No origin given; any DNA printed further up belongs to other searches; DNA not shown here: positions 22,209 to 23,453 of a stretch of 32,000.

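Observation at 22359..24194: Stand-alone SIR2_2-type domain fused directly to a TPR sensor-like array, with no NTPase: candidate minimal NADase defence/sensor protein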

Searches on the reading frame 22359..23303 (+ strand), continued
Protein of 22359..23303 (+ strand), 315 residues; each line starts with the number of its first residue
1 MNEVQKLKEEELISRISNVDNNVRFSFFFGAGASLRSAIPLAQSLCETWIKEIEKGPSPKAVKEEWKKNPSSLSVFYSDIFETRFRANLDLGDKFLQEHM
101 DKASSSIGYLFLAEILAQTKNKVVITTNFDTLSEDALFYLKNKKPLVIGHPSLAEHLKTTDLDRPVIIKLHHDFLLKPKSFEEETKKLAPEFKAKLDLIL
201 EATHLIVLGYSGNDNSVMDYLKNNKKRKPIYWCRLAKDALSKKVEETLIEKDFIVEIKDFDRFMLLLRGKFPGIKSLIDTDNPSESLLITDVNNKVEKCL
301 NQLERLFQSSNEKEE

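Call 42: search_solved_structures(query=A3, max_evalue=1, show_alignments=2)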
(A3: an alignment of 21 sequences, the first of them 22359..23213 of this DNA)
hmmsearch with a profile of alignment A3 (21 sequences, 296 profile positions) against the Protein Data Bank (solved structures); distinct sequences matched with E-value up to 1: 82 (the best 60 are shown).
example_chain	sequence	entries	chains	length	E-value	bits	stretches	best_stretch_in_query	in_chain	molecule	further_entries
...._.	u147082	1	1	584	2.1e-40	142.2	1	6-272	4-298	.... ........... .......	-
8jl0_A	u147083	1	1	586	2.1e-40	142.2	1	6-272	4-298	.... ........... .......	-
8in8_B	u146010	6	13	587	2.1e-40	142.2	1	6-272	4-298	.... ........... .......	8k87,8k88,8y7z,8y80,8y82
8wkt_A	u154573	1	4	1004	2e-11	47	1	10-251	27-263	SIR2-like domain-containing protein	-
8k98_C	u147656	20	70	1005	2e-11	47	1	10-251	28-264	a protein | SIR2-like domain-containing protein | SIR2 family protein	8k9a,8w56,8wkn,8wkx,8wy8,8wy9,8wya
8wks_A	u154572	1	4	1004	2.1e-09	40.4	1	10-251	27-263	SIR2-like domain-containing protein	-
8wyb_A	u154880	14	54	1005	2.1e-09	40.4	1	10-251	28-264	SIR2-like domain-containing protein | DSR2 H171A | DSR2(H171A)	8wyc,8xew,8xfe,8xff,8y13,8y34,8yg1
7uxt_B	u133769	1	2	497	3.1e-09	39.9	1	5-221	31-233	USG protein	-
8wc0_A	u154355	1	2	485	7.9e-09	38.5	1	23-239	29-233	NAD(+) hydrolase ThsA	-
8zsf_D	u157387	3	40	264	1.3e-08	37.8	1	17-217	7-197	Sir2 family NAD-dependent protein deacetylase | KomC, SIR2 domain protein, NADase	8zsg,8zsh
8wfn_A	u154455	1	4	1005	7.2e-08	35.4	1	10-251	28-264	SIR2-like domain-containing protein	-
9xvc_H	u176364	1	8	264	1e-06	31.6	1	17-217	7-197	KomC(H146N), a SIR2-domain NADase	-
8zsi_E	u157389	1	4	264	1.4e-06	31.2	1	17-217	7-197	Sir2 family NAD-dependent protein deacetylase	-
6lhx_A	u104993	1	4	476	1.7e-06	30.9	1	115-240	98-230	ThsA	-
8bto_A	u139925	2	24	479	3.9e-05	26.4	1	115-240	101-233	NAD(+) hydrolase ThsA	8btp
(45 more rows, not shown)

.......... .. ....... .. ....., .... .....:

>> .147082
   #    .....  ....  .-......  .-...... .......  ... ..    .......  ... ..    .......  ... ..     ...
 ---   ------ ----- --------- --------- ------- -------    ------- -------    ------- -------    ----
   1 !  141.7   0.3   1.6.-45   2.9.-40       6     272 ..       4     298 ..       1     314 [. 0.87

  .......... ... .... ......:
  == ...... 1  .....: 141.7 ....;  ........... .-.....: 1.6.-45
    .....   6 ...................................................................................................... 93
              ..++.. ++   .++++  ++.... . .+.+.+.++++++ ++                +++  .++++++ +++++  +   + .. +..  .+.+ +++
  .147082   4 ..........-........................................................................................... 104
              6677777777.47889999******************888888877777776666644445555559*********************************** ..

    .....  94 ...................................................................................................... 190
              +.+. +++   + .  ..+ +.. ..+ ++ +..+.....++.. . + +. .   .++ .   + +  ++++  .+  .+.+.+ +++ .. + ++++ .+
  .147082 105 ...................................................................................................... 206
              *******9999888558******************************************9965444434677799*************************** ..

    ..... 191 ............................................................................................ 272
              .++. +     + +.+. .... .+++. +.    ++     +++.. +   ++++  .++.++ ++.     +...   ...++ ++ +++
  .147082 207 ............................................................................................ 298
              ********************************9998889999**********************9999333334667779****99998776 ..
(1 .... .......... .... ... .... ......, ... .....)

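Call 48: predict_structure(alignment_id=A3)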
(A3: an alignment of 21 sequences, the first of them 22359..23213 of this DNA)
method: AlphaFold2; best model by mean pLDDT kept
length: 285 residues; sequences in the alignment: 21
mean_pLDDT: 86.7   pTM: 0.87
mean pLDDT of the five models: 86.7, 85.6, 85.1, 83.4, 82.5
residues with pLDDT >= 90: 132; 70-90: 128; 50-70: 25; < 50: 0
segments of 3 or more residues with pLDDT < 50: none
pLDDT, mean of each block of 10 residues (from residue 1): 85 91 93 88 91 80 83 85 88 89 91 94 90 90 86 78 86 63 76 92 94 87 94 85 90 94 94 82 66
secondary structure, 60 per line:
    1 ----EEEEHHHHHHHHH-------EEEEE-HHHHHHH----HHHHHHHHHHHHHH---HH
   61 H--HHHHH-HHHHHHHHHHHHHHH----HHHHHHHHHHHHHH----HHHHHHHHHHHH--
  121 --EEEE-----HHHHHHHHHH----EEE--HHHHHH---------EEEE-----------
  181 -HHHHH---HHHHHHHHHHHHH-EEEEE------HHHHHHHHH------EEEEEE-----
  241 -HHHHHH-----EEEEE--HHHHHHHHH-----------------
elements in order: E5-8 H9-17 E25-29 H31-37 H42-55 H64-68 H70-84 H89-102 H107-118 E123-126 H132-141 E146-148 H151-156 E166-169 H182-186 H190-202 E204-208 H215-223 E230-235 H242-247 E253-257 H260-268

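Call 53: fold_search(model_id=the predicted structure, library=pdb)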
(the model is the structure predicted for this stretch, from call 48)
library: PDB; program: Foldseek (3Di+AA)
matches with E <= 10: 996; with E <= 0.001: 154
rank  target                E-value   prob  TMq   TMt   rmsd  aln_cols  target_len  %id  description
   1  8y80_E                1.5e-15  1.00  0.78  0.41   5.4       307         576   23  Cryo-EM structure of the tetrameric SPARSA gRNA-ssDNA complex (released 2024-10-16)
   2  8jl0_A                3.9e-13  1.00  0.74  0.39   5.2       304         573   23  Cryo-EM structure of the prokaryotic SPARSA system complex (released 2024-01-24)
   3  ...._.                1.6e-12  1.00  0.71  0.37   6.0       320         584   23  Cryo-EM structure of the prokaryotic SPARSA system complex (released 2024-01-24)
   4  7uxt_B                2.5e-09  1.00  0.64  0.41   5.1       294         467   19  Crystal structure of ligand-free SeThsA (released 2022-09-07)
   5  7uxt_A                5.8e-09  1.00  0.56  0.36   7.5       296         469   19  Crystal structure of ligand-free SeThsA (released 2022-09-07)
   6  9v12_i                1.8e-08  1.00  0.65  0.66   5.6       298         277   16  Helical structure of KomBCMUT in complex with dITP and NAD (released 2025-12-24)
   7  8btp_A                2.4e-08  1.00  0.60  0.38   5.9       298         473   16  Helical structure of BcThsA in complex with 1''-3'gc(etheno)ADPR (released 2024-02-21)
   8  6lhx_C                2.4e-08  1.00  0.54  0.36   7.5       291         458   18  Crystal structure of ThsA (released 2020-06-24)
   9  8w56_B                2.7e-08  1.00  0.61  0.21   6.0       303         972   17  Cryo-EM structure of DSR2-DSAD1 state 1 (released 2024-05-01)
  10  9v0g_E                2.7e-08  1.00  0.56  0.57   7.9       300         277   15  Helical structure of KomBC Complex (released 2025-12-17)
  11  8yg1_A                3.1e-08  1.00  0.62  0.21   5.0       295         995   18  The Dimer Structure of DSR2 alone (released 2025-03-05)
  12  9jap_A                3.1e-08  1.00  0.57  0.23   6.2       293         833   17  Helical structure of EfAvs5(SIR2-STAND) (released 2025-03-19)
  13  8k9a_C                4.6e-08  1.00  0.62  0.21   5.8       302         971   18  Cryo-EM structure of DSR2-DSAD1 state 2 (released 2024-05-01)
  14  8bto_A                4.8e-08  1.00  0.60  0.38   6.6       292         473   17  Helical structure of BcThsA in complex with 1''-3'gcADPR (released 2024-02-21)
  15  8k9a_D                5.4e-08  1.00  0.61  0.21   5.2       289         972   17  Cryo-EM structure of DSR2-DSAD1 state 2 (released 2024-05-01)
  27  9nc9_E                1.2e-07  1.00  0.61  0.26   5.8       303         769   12  Helical assembly of AVAST5 filament (released 2026-02-18)
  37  9nc9_L                1.9e-07  1.00  0.63  0.27   5.6       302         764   14  Helical assembly of AVAST5 filament (released 2026-02-18)
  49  9nc9_R                3.2e-07  1.00  0.63  0.27   5.7       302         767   13  Helical assembly of AVAST5 filament (released 2026-02-18)
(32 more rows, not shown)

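Call 54: search_protein_representatives(alignment_id=A3)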
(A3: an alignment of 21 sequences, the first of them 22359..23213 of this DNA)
Query: 21 sequences, 296 profile positions. Proteins with E-value up to 0.001 (for the whole library): 12686; up to 1e-10: 6003; up to 1e-30: 1830. The best 150 are listed.
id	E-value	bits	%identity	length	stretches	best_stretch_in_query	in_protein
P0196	4.7e-144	495.6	-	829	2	7-284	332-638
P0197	3.4e-125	433.7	-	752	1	3-291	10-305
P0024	5.4e-122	423.2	-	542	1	2-291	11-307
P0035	4.6e-112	390.6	-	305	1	1-287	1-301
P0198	4.5e-105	367.7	-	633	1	1-291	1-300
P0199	5.0e-104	364.2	-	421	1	2-283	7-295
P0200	2.6e-102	358.6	-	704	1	2-290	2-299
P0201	1.5e-101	356.1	-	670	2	4-291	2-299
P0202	1.5e-101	356.1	-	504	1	6-291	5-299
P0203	1.9e-101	355.8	-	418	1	1-291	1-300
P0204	7.2e-101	353.9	-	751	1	3-290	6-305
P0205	2.2e-100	352.3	-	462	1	3-289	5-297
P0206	7.2e-100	350.6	-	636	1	3-284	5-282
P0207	8.0e-100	350.4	-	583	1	6-291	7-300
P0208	1.1e-99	350.0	-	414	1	5-291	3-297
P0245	1.0e-93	330.4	-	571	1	2-284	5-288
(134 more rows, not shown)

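Call 62: search_protein_families(library=pfam, alignment_id=A5, max_evalue=0.001)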
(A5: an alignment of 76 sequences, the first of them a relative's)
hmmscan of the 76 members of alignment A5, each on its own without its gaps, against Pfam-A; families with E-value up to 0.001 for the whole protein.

A. member 1, P0196 (829 aa): 19 families
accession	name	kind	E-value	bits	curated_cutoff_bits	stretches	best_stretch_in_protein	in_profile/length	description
PF00515.34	TPR_1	-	2.7e-28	97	27.8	3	732-765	1-34/34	Tetratricopeptide repeat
PF07719.23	TPR_2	-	3.3e-26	89.6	27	3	700-730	3-33/34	Tetratricopeptide repeat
PF13414.12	TPR_11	-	5.7e-21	74.4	26.8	3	707-742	3-38/42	TPR repeat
PF13431.12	TPR_17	-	2.8e-20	71.3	24.4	2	721-753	2-34/34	Tetratricopeptide repeat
PF13181.12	TPR_8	-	9.6e-20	69.5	25.7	2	732-764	1-33/34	Tetratricopeptide repeat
PF13289.12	SIR2_2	-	1e-17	65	24.5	2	472-574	2-106/141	SIR2-like domain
PF13432.12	TPR_16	-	8.7e-14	52.1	32.7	1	702-763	1-62/65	Tetratricopeptide repeat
PF13371.12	TPR_9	-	8.9e-14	51.7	35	1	674-734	5-65/73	Tetratricopeptide repeat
PF13424.12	TPR_12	-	1e-11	45.3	30.1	1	701-761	6-74/77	Tetratricopeptide repeat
PF13428.12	TPR_14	-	4.9e-11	42.6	23.5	0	700-736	3-39/44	Tetratricopeptide repeat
PF14559.12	TPR_19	-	2.4e-09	37.8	25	1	746-807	5-66/68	Tetratricopeptide repeat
PF25575.1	TPR_BSK1_C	-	2e-08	34.6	42.2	1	665-733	43-112/118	Serine/threonine-protein kinase BSK1-like, TPR repeats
PF13374.12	TPR_10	-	2.9e-08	33.9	27.5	0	732-760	2-30/42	Tetratricopeptide repeat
PF25062.1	ARM_TT21_N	-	6.6e-06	26.5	40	1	696-810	98-212/222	Tetratricopeptide repeat protein 21 N-terminal ARM repeat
PF13174.12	TPR_6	-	6.7e-06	26.8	26.3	0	701-731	3-33/33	Tetratricopeptide repeat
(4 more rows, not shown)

B. families by the number of members that match (of 76 scanned): 69 families (the first 25 are shown)
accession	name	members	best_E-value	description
PF13289.12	SIR2_2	76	1e-17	SIR2-like domain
PF13428.12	TPR_14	51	7.8e-26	Tetratricopeptide repeat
PF14559.12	TPR_19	49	1.4e-28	Tetratricopeptide repeat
PF13431.12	TPR_17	48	2.7e-50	Tetratricopeptide repeat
PF13424.12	TPR_12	48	2.3e-42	Tetratricopeptide repeat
PF07719.23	TPR_2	46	2.4e-52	Tetratricopeptide repeat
PF13181.12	TPR_8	45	1.8e-45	Tetratricopeptide repeat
PF00515.34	TPR_1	43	1.6e-67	Tetratricopeptide repeat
PF13414.12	TPR_11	43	2.1e-60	TPR repeat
PF13432.12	TPR_16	42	7.1e-39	Tetratricopeptide repeat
PF23914.1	TPR_CcmH_CycH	35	5e-18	Cytochrome c-type biogenesis protein H TPR domain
PF13374.12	TPR_10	27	9e-41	Tetratricopeptide repeat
PF12895.13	ANAPC3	25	1.3e-17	Anaphase-promoting complex, cyclosome, subunit 3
PF13176.12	TPR_7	23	1.5e-14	Tetratricopeptide repeat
PF13371.12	TPR_9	21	1.8e-22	Tetratricopeptide repeat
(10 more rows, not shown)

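Call 63: search_protein_families(library=padloc, proteins=[P0024, P0197, P0204, P0004, P0010, P0023, P0054, P0058, P0206, P0245], max_evalue=1e-10)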
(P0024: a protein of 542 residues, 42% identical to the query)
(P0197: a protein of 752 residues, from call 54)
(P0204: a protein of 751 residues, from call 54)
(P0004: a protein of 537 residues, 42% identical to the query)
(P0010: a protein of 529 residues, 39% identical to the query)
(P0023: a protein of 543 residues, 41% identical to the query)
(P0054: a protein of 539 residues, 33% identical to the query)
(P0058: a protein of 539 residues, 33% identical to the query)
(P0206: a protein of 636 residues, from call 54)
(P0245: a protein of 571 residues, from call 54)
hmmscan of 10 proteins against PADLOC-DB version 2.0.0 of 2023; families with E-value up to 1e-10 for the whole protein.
P0024 (542 aa): 7 families
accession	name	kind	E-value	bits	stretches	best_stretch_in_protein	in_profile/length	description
PDLC02420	Aga_SIR2-PNTD1-PNTD2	-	2.8e-36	123.2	1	13-307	2-314/1010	Class I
PDLC02419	Aga_SIR2-PNTD1-PNTD2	-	1.3e-34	117.9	1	27-278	3-279/558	Class I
PDLC02384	pAgo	-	2.5e-31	106.8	1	14-304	4-316/1030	-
PDLC02402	Aga_SIR2-PNTD1-PNTD2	-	1.2e-26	91.1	1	31-276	14-283/876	Class I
PDLC02401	Aga_SIR2-PNTD1-PNTD2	-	5.6e-26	89.4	1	62-302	25-274/524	Class I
PDLC05061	PDC-S65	-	4.4e-21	73.8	1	31-328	32-336/592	-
PDLC05060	PDC-S65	-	2.3e-11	41.3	1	114-282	30-198/503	-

P0197 (752 aa): 7 families
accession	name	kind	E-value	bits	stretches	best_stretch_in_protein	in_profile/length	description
PDLC02420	Aga_SIR2-PNTD1-PNTD2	-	1.2e-36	124.4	1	11-295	2-306/1010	Class I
PDLC02419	Aga_SIR2-PNTD1-PNTD2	-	4e-33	113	1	25-279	3-282/558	Class I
PDLC02384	pAgo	-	5.5e-31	105.6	1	12-298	4-312/1030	-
PDLC02401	Aga_SIR2-PNTD1-PNTD2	-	3.2e-26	90.2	1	68-297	33-271/524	Class I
PDLC02402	Aga_SIR2-PNTD1-PNTD2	-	3.8e-26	89.5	1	27-277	12-288/876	Class I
PDLC05061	PDC-S65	-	1.1e-21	75.8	1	26-306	29-313/592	-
PDLC05060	PDC-S65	-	4.4e-12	43.7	1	112-281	30-199/503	-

P0204 (751 aa): 6 families
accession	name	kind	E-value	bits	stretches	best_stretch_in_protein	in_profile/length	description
PDLC02420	Aga_SIR2-PNTD1-PNTD2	-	4.3e-32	109.3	1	9-300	4-310/1010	Class I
PDLC02419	Aga_SIR2-PNTD1-PNTD2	-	5.4e-32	109.2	1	28-277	5-279/558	Class I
PDLC02384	pAgo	-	1.8e-27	94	1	26-279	17-292/1030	-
PDLC02402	Aga_SIR2-PNTD1-PNTD2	-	7.3e-23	78.6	1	31-275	15-283/876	Class I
PDLC02401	Aga_SIR2-PNTD1-PNTD2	-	8.2e-20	69.1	1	106-277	69-252/524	Class I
PDLC05061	PDC-S65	-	4.2e-19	67.2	1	133-317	142-326/592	-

P0004 (537 aa): 8 families
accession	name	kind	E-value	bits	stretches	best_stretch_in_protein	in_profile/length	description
PDLC02420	Aga_SIR2-PNTD1-PNTD2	-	5.8e-35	118.8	1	30-282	21-295/1010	Class I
PDLC02419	Aga_SIR2-PNTD1-PNTD2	-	5.6e-34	115.8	1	30-294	8-297/558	Class I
PDLC02384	pAgo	-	1.1e-31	107.9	1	26-313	18-328/1030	-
PDLC02401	Aga_SIR2-PNTD1-PNTD2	-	2.6e-25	87.2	1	66-287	31-263/524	Class I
PDLC02402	Aga_SIR2-PNTD1-PNTD2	-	7.5e-24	81.9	1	32-274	17-283/876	Class I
PDLC05061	PDC-S65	-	3.2e-21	74.2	1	29-310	32-317/592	-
PDLC05060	PDC-S65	-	2.8e-13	47.6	1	112-281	29-199/503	-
PDLC04082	SIR2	-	6.2e-11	39.8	0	33-77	21-65/345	-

P0010 (529 aa): 7 families
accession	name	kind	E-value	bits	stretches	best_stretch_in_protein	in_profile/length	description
PDLC02420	Aga_SIR2-PNTD1-PNTD2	-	8e-45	151.4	1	26-295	19-304/1010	Class I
PDLC02419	Aga_SIR2-PNTD1-PNTD2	-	2.7e-43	146.5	1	24-282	4-282/558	Class I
PDLC02401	Aga_SIR2-PNTD1-PNTD2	-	2.8e-34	116.8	1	67-282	34-255/524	Class I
PDLC02384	pAgo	-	2.1e-30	103.7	1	13-287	9-298/1030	-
PDLC02402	Aga_SIR2-PNTD1-PNTD2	-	1.3e-23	81.1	1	26-293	13-300/876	Class I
PDLC05061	PDC-S65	-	7.9e-21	72.9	1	26-283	31-290/592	-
PDLC05060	PDC-S65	-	2.9e-11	41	1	106-283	25-198/503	-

P0023 (543 aa): 7 families
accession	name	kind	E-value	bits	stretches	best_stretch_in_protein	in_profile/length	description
PDLC02420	Aga_SIR2-PNTD1-PNTD2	-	4.3e-36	122.5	1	13-296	2-305/1010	Class I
PDLC02419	Aga_SIR2-PNTD1-PNTD2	-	3.1e-34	116.6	1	27-281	3-282/558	Class I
PDLC02384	pAgo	-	9.4e-33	111.5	1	14-315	4-325/1030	-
PDLC02402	Aga_SIR2-PNTD1-PNTD2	-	1.1e-26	91.3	1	31-292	14-301/876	Class I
PDLC02401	Aga_SIR2-PNTD1-PNTD2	-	5.2e-25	86.2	1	59-298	22-270/524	Class I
PDLC05061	PDC-S65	-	1e-22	79.2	1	31-307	32-319/592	-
PDLC05060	PDC-S65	-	1.3e-12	45.4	1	114-283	30-199/503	-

P0054 (539 aa): 7 families
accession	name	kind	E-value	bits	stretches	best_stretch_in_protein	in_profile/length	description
PDLC02419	Aga_SIR2-PNTD1-PNTD2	-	2e-36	123.9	1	27-314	6-302/558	Class I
PDLC02384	pAgo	-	3e-30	103.2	1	15-312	8-311/1030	-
PDLC02420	Aga_SIR2-PNTD1-PNTD2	-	1.5e-29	100.9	1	16-294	8-292/1010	Class I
PDLC02401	Aga_SIR2-PNTD1-PNTD2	-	1.9e-26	90.9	1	82-318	41-279/524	Class I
PDLC02402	Aga_SIR2-PNTD1-PNTD2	-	1.6e-22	77.5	1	30-304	16-299/876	Class I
PDLC05061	PDC-S65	-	2.4e-20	71.4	1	112-295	116-290/592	-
PDLC05060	PDC-S65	-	4.9e-14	50.1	1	116-296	28-199/503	-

P0058 (539 aa): 7 families
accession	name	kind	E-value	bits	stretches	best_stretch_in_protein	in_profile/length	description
PDLC02419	Aga_SIR2-PNTD1-PNTD2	-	8e-36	121.9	1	27-321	6-309/558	Class I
PDLC02384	pAgo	-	2.6e-28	96.8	1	15-317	8-312/1030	-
PDLC02420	Aga_SIR2-PNTD1-PNTD2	-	2.7e-28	96.7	1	16-297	8-295/1010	Class I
PDLC02401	Aga_SIR2-PNTD1-PNTD2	-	1.5e-25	88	1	87-385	46-342/524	Class I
PDLC02402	Aga_SIR2-PNTD1-PNTD2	-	1.1e-21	74.7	1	30-305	16-300/876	Class I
PDLC05061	PDC-S65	-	7.2e-18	63.2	1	29-297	33-292/592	-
PDLC05060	PDC-S65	-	2.8e-11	41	1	116-296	28-199/503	-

P0206 (636 aa): 7 families
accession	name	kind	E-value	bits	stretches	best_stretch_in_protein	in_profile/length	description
PDLC02420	Aga_SIR2-PNTD1-PNTD2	-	5.9e-34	115.5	1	26-274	19-297/1010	Class I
PDLC02419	Aga_SIR2-PNTD1-PNTD2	-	7.7e-34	115.3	1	74-293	75-305/558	Class I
PDLC02384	pAgo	-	2.4e-30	103.5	1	21-281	15-303/1030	-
PDLC02401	Aga_SIR2-PNTD1-PNTD2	-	2.4e-25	87.3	1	74-279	48-265/524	Class I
PDLC02402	Aga_SIR2-PNTD1-PNTD2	-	2.6e-24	83.4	1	30-263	17-282/876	Class I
PDLC05061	PDC-S65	-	8.3e-21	72.9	1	26-293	31-313/592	-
PDLC05060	PDC-S65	-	4.9e-15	53.4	1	103-292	30-220/503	-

P0245 (571 aa): 6 families
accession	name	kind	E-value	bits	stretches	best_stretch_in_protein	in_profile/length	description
PDLC02420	Aga_SIR2-PNTD1-PNTD2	-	4e-34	116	1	7-375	2-391/1010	Class I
PDLC02419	Aga_SIR2-PNTD1-PNTD2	-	1.5e-33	114.4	1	70-290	68-298/558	Class I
PDLC02384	pAgo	-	2e-28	97.2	1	64-310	78-330/1030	-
PDLC02401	Aga_SIR2-PNTD1-PNTD2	-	6e-28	95.9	1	70-281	41-262/524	Class I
PDLC02402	Aga_SIR2-PNTD1-PNTD2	-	1.3e-25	87.7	1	104-345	107-349/876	Class I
PDLC05061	PDC-S65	-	6.6e-18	63.3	1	103-312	119-330/592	-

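Call 70: find_related_loci(query=A3, collection=metagenome_contigs, flank=10000)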
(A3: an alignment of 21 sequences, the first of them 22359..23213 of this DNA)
Query A3 (285 aa) in metagenome_contigs; peptide patterns used: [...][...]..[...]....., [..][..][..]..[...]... (x = any residue, [..] = any of these).
600 stretches matched a pattern (row limit reached: there are more); 492 encode a relative of the query (tblastn E <= 1e-3); the best 80 are kept; 80 distinct loci.
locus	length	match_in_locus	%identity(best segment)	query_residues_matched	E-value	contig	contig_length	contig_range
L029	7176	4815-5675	43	5-285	5e-71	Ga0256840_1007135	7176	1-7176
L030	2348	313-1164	42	5-282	1e-71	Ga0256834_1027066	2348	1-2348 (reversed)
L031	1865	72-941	42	1-282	3e-69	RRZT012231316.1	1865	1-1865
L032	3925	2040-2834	44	20-281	5e-65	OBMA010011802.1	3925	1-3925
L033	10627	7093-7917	41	1-267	6e-65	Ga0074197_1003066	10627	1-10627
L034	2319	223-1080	42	2-282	1e-64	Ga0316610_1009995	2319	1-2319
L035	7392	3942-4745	42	5-267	4e-61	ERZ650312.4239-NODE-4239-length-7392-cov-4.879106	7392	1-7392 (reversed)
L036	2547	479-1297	41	2-268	1e-60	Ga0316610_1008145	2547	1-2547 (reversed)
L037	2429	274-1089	43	2-268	1e-59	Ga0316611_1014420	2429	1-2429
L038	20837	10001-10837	40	3-275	2e-58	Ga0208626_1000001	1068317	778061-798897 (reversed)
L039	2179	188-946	44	18-267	3e-59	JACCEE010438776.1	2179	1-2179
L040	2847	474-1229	44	23-267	3e-58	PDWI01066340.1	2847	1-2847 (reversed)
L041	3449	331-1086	43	23-267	5e-58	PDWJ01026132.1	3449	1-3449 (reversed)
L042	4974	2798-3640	40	3-277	3e-57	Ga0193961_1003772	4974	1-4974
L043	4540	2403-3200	42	22-282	4e-56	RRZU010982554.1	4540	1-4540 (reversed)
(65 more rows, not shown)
